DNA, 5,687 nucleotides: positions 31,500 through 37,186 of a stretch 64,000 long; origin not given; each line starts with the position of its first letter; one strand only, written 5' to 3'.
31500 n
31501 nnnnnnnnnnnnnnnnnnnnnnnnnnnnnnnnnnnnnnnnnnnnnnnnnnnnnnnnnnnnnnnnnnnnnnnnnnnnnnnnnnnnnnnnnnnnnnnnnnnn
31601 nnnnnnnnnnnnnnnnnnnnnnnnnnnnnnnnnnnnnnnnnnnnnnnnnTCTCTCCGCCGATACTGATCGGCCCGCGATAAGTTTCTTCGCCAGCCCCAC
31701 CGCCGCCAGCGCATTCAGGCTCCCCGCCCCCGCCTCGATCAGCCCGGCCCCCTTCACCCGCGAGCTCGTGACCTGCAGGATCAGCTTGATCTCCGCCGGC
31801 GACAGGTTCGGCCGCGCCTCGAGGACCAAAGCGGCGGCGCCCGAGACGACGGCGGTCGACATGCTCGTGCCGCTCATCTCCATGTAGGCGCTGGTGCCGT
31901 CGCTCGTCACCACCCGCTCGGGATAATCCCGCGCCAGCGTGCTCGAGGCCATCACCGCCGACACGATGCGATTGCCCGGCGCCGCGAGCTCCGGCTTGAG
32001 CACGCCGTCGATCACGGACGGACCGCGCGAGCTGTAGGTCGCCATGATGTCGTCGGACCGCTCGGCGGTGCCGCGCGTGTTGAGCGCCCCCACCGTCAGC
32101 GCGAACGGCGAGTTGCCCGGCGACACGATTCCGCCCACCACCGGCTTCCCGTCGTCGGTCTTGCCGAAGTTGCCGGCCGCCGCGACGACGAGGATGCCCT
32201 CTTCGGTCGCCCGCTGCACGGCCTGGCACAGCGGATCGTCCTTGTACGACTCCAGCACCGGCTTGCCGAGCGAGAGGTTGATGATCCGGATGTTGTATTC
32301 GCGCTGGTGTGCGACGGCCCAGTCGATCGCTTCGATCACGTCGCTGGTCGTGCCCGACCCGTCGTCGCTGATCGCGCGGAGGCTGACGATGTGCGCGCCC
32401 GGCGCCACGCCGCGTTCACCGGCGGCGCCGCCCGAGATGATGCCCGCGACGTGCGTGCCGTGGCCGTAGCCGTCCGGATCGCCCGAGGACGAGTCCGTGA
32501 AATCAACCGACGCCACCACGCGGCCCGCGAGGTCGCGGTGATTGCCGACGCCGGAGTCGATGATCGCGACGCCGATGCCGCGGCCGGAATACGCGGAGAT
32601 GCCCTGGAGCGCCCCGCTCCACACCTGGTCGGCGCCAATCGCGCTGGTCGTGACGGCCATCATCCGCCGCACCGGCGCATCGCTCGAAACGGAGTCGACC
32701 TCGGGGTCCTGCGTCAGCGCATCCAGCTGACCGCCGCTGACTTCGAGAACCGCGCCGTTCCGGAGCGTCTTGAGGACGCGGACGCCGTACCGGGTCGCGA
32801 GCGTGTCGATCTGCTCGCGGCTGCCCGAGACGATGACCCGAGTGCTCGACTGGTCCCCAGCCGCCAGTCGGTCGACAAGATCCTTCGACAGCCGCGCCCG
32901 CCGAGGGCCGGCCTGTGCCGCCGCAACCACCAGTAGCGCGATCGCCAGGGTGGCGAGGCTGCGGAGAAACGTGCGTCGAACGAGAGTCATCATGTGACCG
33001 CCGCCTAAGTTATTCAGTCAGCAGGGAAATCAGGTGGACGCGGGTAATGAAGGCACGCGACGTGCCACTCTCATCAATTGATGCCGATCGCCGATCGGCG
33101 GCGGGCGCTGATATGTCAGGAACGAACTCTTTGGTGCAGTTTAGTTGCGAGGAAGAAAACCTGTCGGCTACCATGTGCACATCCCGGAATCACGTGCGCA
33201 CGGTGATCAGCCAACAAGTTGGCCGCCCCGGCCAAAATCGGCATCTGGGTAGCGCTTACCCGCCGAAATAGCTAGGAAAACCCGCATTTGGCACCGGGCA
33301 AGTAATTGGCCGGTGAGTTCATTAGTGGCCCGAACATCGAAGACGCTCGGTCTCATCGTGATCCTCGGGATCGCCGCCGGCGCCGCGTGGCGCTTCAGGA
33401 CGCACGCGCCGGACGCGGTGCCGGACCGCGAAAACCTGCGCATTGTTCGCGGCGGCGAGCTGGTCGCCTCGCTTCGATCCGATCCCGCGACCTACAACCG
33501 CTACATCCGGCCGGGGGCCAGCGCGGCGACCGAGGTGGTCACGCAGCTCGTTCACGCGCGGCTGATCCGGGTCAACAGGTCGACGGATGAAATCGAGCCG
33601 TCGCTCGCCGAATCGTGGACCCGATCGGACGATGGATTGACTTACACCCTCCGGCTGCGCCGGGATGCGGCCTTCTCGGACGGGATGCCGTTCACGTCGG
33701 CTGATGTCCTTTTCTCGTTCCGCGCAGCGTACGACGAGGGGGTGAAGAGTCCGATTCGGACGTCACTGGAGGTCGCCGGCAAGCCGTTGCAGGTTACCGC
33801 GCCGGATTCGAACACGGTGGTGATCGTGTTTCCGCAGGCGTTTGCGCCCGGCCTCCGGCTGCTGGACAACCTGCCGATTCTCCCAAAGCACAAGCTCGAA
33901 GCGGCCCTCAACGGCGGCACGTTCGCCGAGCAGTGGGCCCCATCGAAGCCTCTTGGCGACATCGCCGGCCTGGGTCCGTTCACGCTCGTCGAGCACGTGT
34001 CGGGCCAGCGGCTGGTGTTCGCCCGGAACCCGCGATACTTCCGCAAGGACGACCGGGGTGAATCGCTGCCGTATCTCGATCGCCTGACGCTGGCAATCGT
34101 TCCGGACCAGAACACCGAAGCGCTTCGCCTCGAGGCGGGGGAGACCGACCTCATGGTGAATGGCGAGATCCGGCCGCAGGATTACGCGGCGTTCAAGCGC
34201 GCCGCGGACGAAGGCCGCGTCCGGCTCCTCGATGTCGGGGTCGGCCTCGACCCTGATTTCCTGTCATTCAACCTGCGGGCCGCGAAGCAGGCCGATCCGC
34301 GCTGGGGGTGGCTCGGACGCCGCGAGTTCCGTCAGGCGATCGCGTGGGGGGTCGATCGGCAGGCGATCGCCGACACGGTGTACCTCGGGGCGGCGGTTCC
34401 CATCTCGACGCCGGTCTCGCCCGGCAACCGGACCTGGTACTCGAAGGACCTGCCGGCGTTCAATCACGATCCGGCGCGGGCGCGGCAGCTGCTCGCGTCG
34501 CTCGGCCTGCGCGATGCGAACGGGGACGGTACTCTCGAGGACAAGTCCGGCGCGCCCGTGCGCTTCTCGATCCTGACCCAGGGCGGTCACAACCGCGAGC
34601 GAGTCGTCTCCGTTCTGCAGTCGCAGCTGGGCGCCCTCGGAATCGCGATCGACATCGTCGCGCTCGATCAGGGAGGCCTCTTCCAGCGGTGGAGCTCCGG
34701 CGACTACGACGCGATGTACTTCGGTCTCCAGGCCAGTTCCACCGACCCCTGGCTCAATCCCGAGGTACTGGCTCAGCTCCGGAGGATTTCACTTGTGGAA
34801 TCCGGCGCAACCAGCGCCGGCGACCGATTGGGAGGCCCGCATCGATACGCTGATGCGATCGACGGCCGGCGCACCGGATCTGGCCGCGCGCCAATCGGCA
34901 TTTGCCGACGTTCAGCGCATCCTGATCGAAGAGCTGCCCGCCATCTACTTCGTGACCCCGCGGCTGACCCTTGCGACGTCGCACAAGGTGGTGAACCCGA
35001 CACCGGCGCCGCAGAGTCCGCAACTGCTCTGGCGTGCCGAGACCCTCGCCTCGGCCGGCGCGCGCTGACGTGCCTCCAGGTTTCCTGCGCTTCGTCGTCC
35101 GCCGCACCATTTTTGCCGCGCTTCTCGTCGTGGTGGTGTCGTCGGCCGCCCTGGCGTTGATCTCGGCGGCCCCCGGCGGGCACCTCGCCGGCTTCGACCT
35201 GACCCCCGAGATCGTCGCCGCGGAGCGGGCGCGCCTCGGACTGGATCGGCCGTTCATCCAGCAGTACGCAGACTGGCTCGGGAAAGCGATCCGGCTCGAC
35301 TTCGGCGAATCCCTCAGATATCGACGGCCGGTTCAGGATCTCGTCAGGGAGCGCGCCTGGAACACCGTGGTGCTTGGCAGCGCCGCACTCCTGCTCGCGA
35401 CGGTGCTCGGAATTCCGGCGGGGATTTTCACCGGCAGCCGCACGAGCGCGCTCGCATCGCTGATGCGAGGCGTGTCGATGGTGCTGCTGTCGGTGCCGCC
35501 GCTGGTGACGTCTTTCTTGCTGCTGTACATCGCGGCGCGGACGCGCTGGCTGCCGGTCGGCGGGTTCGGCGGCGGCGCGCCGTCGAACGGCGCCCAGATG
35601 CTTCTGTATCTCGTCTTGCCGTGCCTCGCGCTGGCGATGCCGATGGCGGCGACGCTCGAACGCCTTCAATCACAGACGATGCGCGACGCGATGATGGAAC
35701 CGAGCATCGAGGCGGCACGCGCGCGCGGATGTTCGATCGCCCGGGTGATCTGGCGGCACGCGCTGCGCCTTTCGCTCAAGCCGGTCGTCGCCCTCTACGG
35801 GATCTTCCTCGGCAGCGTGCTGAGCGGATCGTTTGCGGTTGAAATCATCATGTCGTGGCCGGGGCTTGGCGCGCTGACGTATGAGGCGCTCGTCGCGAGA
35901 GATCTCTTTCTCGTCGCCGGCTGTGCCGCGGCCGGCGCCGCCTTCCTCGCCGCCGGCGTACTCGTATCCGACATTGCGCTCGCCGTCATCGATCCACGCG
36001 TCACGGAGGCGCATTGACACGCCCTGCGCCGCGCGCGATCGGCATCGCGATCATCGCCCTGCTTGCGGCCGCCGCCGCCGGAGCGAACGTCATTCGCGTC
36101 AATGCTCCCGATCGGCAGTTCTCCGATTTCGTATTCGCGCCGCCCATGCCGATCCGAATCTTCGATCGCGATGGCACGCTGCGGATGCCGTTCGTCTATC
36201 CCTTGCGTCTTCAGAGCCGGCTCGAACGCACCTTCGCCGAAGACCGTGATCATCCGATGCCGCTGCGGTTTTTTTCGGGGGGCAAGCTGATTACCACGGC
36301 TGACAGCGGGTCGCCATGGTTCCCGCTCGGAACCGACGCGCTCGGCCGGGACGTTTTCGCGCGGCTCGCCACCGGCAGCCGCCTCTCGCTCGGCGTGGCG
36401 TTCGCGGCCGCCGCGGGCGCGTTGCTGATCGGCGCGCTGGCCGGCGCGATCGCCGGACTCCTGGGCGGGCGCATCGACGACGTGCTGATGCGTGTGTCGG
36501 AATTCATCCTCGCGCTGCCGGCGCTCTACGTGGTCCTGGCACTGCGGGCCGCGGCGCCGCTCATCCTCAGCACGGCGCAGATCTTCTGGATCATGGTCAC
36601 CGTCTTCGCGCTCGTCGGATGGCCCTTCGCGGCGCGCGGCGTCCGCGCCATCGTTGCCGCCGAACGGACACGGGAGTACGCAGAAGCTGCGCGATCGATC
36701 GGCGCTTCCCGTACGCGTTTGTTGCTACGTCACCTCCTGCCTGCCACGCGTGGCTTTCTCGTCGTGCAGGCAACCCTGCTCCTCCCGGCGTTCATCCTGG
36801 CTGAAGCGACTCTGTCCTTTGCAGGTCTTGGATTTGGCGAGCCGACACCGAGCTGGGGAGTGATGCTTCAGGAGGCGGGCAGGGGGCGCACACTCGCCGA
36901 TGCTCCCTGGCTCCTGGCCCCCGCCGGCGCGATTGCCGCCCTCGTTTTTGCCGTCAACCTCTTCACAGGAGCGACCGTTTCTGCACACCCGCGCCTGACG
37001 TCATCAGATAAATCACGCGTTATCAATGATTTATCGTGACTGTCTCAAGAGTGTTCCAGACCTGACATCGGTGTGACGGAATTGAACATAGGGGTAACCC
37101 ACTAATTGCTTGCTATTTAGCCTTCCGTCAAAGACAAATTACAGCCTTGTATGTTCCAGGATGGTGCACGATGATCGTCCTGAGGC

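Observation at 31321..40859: Candidate sigma-54-controlled module: two Trp-hexapeptide-repeat subtilases, two GNAT paralogs and a peptide ABC importer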

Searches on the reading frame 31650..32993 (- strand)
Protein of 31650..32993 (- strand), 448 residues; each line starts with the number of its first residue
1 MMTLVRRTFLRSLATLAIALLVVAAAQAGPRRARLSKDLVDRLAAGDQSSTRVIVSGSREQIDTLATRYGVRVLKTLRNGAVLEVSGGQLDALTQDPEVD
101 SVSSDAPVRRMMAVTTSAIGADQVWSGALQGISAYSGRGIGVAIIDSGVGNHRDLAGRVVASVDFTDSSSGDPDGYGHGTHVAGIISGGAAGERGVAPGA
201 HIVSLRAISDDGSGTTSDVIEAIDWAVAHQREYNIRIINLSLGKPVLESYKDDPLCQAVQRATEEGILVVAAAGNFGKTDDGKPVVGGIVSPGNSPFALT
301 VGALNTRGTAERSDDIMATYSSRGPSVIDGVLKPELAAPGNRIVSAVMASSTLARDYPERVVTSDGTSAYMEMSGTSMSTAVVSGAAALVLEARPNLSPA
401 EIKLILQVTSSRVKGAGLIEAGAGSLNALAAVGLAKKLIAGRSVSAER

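Call 6: search_protein_families(library=pfam, proteins=[window:31650-32993:-], max_evalue=0.01)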
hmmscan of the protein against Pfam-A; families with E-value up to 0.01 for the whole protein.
window:31650-32993:- (448 aa): 1 family
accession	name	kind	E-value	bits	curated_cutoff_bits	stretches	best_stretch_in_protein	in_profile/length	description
PF00082.27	Peptidase_S8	-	1.5e-54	185.7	21.8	1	137-412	1-275/288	Subtilase family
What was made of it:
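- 31321..32993 (-): Subtilase S8-1: Sec signal peptide, pro-region, S8 domain (D-H-S triad) and linker. The catalytic ORF stops at 31647; a frameshift lies at about 31670-31690. Pfam Peptidase_S8, 1.5e-54 (call 6).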

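Call 16: search_protein_families(library=ncbifam, proteins=[window:31650-32993:-], max_evalue=0.01)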
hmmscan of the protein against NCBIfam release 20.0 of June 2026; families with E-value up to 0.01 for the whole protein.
window:31650-32993:- (448 aa): 8 families
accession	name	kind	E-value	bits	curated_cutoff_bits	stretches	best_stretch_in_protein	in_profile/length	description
TIGR03921.1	T7SS_mycosin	equivalog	1.7e-46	158.9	278.75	1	136-434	11-287/353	type VII secretion-associated serine protease mycosin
NF049966.1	QH_SP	equivalog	1.1e-20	73.9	165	1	142-277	2-126/219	subtilisin-like serine protease QhpE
NF042956.1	IteS_antiphage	equivalog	1.2e-16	60.2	900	1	98-396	211-517/747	S8 family anti-phage peptidase IteS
NF033595.1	denti_PrtP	equivalog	8.5e-13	47.8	300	1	238-435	342-505/606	dentilisin complex serine proteinase subunit PrtP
TIGR03895.1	protease_PatA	subfamily_domain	1.2e-11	44.1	421.05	1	178-392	1-178/606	PatA/PatG family cyanobactin maturation protease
NF040553.1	SGO_0316_fam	subfamily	2.2e-10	38.9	1400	1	173-277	355-465/1486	SGO_0316/SGO_0317 family LPXTG-anchored serine peptidase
NF040809.1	germ_prot_CspBA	exception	2e-09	35.7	1250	2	170-280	716-828/1099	bifunctional germination protease/germinant receptor pseudoprotease CspBA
NF040808.2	CspC_non_triad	exception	1e-06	27.5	675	1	174-280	165-281/556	bile acid germinant receptor pseudoprotease CspC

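Call 51: find_related_loci(query=A3, collection=genome_contigs, flank=3500)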
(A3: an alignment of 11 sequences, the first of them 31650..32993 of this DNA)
Query A3 (448 aa) in genome_contigs; peptide patterns used: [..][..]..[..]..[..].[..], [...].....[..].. (x = any residue, [..] = any of these).
600 stretches matched a pattern (row limit reached: there are more); 580 encode a relative of the query (tblastn E <= 1e-3); the best 80 are kept; 80 distinct loci.
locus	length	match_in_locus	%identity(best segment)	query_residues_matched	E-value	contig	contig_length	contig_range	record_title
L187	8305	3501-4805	60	6-441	3e-164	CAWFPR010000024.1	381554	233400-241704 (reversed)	MAG: uncultured Acidobacteriota bacterium isolate MFD05442.bin.1.130 genome assembly, contig: contig_5082, whole genome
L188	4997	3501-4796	52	5-431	3e-127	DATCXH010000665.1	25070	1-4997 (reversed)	MAG TPA_asm: Vicinamibacterales bacterium isolate SMAG_U7434 k141_139997, whole genome shotgun sequence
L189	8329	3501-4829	48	6-435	3e-115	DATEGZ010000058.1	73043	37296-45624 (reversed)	MAG TPA_asm: Vicinamibacterales bacterium isolate SMAG_U8798 k141_981539, whole genome shotgun sequence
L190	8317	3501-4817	48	11-436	3e-112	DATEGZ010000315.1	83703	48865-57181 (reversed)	MAG TPA_asm: Vicinamibacterales bacterium isolate SMAG_U8798 k141_1903869, whole genome shotgun sequence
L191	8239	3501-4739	47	31-431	7e-111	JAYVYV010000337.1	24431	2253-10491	MAG: Acidobacteriota bacterium isolate GL86_DN_metabat_16_sub GL86_DN_metabat_16_sub_336, whole genome shotgun sequence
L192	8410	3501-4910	45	27-437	2e-109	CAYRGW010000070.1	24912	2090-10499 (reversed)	MAG TPA_asm: uncultured Solibacteraceae bacterium isolate SRP062349_co6_19 genome assembly, contig: NODE_1277_length_249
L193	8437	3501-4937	44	18-437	4e-109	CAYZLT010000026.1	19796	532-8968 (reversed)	MAG TPA_asm: uncultured Solibacteraceae bacterium isolate SRP128246_co1_360 genome assembly, contig: NODE_5684_length_19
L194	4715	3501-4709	52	31-427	1e-107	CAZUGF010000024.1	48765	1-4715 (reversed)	MAG TPA_asm: uncultured Bifidobacteriaceae bacterium isolate SRP344714_co1_258 genome assembly, contig: NODE_1542_length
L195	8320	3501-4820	45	6-437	3e-102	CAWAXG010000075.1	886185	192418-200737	MAG: uncultured Acidobacteriota bacterium isolate MFD05567.bin.1.264 genome assembly, contig: contig_831, whole genome s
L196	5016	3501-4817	46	31-448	1e-98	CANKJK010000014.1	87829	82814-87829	MAG: Acidobacteria bacterium isolate RH-27jun17-225 genome assembly, contig: RH-27jun17-C670, whole genome shotgun seque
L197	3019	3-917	53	135-436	8e-96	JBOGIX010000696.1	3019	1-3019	MAG: Vicinamibacterales bacterium isolate SC-S_metawrap_bin.101 k127_4267264, whole genome shotgun sequence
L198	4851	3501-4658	47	82-438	9e-88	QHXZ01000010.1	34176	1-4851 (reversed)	MAG: Acidobacteria bacterium isolate gp22 AA2 14_1009_16_40cm_scaffold_1493_curated, whole genome shotgun sequence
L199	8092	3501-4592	43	99-438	7e-84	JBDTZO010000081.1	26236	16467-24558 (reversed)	MAG: Acidobacteriota bacterium isolate cluster4_bin.169 NODE_2821_length_26236_cov_8.413773, whole genome shotgun sequen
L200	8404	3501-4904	39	3-432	5e-83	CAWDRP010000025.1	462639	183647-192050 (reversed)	MAG: uncultured Acidobacteriota bacterium isolate MFD04492.bin.1.1 genome assembly, contig: contig_9269, whole genome sh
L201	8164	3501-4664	42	50-412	9e-83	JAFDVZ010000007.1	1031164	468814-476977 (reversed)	MAG: Acidobacteria bacterium isolate SZAS TMP-7 ACID-TMP-2__7__length-1031164, whole genome shotgun sequence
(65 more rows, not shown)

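Call 81: search_protein_families(library=padloc, proteins=[window:31650-32993:-], max_evalue=0.001)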
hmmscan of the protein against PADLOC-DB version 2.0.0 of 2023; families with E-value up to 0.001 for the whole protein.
window:31650-32993:- (448 aa): 6 families
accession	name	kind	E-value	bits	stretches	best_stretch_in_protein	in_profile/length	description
PDLC03014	subtilase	-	4.2e-32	110.1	1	130-422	169-387/391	-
PDLC02197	IetS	-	4e-21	73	1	139-393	258-513/749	-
PDLC02198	IetS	-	6.2e-16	55.5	2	137-280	251-403/795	-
PDLC02199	IetS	-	1.1e-15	54.9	1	142-386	318-575/826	-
PDLC02201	IetS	-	2.1e-13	47.4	1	142-403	257-517/781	-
PDLC04233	IetS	-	0.0001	18.5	0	288-393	496-621/855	-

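Call 86: find_related_loci(query=window:31650-32993:-, collection=metagenome_contigs, flank=2500)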
Query window:31650-32993:- (448 aa) in metagenome_contigs; peptide patterns used: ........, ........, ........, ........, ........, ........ (x = any residue, [..] = any of these).
529 stretches matched a pattern; 266 encode a relative of the query (tblastn E <= 1e-3); the best 80 are kept; 80 distinct loci.
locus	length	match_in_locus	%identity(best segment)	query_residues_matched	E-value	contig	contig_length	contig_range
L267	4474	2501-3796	69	10-446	0e+0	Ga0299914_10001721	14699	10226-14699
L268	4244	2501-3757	72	18-435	0e+0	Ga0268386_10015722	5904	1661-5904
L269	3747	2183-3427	73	11-420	0e+0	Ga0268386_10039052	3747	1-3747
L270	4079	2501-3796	64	7-437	2e-171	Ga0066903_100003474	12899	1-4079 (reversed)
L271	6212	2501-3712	65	32-434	3e-169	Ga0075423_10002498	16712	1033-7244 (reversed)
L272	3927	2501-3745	63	32-445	4e-171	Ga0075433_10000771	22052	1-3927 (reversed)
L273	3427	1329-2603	63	23-447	9e-176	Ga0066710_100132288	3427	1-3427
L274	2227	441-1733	64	7-436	4e-180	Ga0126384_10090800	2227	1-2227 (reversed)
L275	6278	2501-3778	64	5-427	3e-166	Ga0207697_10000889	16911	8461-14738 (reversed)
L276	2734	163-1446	65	7-435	5e-177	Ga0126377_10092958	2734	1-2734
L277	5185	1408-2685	64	5-427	1e-166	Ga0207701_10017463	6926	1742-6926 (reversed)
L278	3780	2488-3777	62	11-436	1e-167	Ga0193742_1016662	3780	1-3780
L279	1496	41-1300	64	5-421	6e-176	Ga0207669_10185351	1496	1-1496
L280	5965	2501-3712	65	31-434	2e-160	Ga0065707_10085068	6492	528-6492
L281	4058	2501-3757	62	17-436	3e-160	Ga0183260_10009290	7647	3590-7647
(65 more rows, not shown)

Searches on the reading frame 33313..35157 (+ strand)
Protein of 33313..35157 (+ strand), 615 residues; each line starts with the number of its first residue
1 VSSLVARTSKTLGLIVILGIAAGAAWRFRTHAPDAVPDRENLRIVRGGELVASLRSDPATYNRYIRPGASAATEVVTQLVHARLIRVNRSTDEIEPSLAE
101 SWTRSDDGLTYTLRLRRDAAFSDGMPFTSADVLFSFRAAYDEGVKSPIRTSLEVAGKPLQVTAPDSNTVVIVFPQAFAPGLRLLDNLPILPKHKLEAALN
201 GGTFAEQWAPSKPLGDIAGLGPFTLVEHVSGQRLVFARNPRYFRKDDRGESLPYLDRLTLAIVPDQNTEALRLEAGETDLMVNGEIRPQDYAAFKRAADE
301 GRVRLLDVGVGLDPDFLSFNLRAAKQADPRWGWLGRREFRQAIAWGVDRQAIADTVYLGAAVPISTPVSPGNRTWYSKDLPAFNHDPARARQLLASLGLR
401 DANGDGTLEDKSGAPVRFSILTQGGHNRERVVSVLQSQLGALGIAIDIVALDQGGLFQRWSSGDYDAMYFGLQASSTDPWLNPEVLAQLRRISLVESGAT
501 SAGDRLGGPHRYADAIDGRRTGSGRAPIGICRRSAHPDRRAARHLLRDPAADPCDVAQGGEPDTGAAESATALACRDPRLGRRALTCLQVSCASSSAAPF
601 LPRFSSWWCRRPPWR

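Call 6: search_protein_families(library=pfam, proteins=[window:33313-35157:+], max_evalue=0.01)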
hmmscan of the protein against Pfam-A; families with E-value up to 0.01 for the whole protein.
window:33313-35157:+ (615 aa): 1 family
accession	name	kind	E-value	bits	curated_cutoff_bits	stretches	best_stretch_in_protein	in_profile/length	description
PF00496.27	SBP_bac_5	-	9.2e-75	252.5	32.4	1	93-480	1-354/368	Bacterial extracellular solute-binding proteins, family 5 Middle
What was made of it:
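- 33313..35068 (+): Family-5 solute-binding protein with an N-terminal anchor or signal. Frameshift at 34758-34766. Pfam SBP_bac_5, 9e-75 (call 6).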

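Call 16: search_protein_families(library=ncbifam, proteins=[window:33313-35157:+], max_evalue=0.01)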
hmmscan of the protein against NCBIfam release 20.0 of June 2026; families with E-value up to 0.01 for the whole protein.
window:33313-35157:+ (615 aa): 10 families
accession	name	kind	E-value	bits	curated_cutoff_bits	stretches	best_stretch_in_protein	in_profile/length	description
TIGR02294.1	nickel_nikA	equivalog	2.6e-42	145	393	1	77-471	32-399/501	nickel ABC transporter substrate-binding protein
NF047575.1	opine_bind_CntA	exception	2.8e-27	95.5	800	1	81-469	66-430/535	staphylopine-dependent metal ABC transporter substrate-binding lipoprotein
NF045467.1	Opp4A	equivalog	1e-26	93.3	650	2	218-453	208-437/556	oligopeptide ABC transporter substrate-binding protein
NF043070.1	DppA_dipep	equivalog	1.2e-26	93.4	1005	1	71-479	51-440/535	dipeptide ABC transporter periplasmic-binding protein DppA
TIGR04028.1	SBP_KPN_01854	hypoth_equivalog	1.4e-20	73.3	468.5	1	75-455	26-386/509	TIGR04028 family ABC transporter substrate-binding protein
NF045468.1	Opp5A_nikA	equivalog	1.2e-19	70.2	600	1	82-453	46-370/488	nickel ABC transporter substrate-binding protein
NF011942.0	PRK15413.1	equivalog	8.4e-16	57.7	594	1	94-454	71-386/512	glutathione ABC transporter substrate-binding protein GsiB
NF011689.0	PRK15109.1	equivalog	5.2e-15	55.1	560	1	74-405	60-379/547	ABC transporter substrate-binding protein SapA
NF011684.0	PRK15104.1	equivalog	1.6e-09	37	947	1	87-283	75-272/543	oligopeptide ABC transporter substrate-binding protein OppA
NF007287.0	PRK09755.1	equivalog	6.4e-09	35.2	1098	1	56-404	41-371/535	ABC transporter substrate-binding protein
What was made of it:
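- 33313..35068 (+): Best NCBIfam hits are NikA, CntA, Opp4A and DppA, all far below their cut-offs (call 16).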

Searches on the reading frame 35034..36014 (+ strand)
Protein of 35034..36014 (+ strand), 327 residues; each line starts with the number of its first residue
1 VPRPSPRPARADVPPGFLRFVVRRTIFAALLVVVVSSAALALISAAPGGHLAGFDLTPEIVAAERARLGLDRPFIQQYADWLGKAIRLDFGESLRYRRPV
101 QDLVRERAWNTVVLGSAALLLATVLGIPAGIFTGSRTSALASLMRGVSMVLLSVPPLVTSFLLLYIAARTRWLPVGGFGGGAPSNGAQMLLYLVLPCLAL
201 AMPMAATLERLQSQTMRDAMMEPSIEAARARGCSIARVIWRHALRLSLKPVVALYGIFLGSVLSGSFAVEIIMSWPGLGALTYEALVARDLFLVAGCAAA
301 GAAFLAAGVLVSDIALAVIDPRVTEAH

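Call 6: search_protein_families(library=pfam, proteins=[window:35034-36014:+], max_evalue=0.01)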
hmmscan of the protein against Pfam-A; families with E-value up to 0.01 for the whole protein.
window:35034-36014:+ (327 aa): 2 families
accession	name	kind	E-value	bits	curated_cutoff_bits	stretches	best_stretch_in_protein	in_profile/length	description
PF00528.27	BPD_transp_1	-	8.2e-29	101.1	26.4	1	126-324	1-183/184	Binding-protein-dependent transport system inner membrane component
PF19300.4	BPD_transp_1_N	-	4.9e-09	36.8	23.8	1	18-84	2-71/114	Binding-prot-dependent transport system membrane comp, N-term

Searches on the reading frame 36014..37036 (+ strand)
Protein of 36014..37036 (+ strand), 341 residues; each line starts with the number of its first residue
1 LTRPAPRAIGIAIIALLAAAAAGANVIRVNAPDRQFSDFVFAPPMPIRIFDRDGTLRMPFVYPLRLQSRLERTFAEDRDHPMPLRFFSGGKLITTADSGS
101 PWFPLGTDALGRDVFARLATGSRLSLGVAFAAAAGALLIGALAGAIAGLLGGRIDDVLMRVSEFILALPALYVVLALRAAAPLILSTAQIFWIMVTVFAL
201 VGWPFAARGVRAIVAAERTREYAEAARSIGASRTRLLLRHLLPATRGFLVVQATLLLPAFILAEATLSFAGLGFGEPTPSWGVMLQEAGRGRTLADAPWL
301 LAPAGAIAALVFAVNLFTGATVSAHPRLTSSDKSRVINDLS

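Call 6: search_protein_families(library=pfam, proteins=[window:36014-37036:+], max_evalue=0.01)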
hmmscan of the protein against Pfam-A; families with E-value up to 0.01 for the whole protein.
window:36014-37036:+ (341 aa): 1 family
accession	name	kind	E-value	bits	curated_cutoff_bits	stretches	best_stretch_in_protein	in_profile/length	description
PF00528.27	BPD_transp_1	-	1.8e-20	73.9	26.4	1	140-317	1-174/184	Binding-protein-dependent transport system inner membrane component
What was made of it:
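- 35034..37039 (+): Two ABC permeases (35034-36017 and 36014-37039). No ATPase gene follows. Pfam BPD_transp_1 (call 6).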
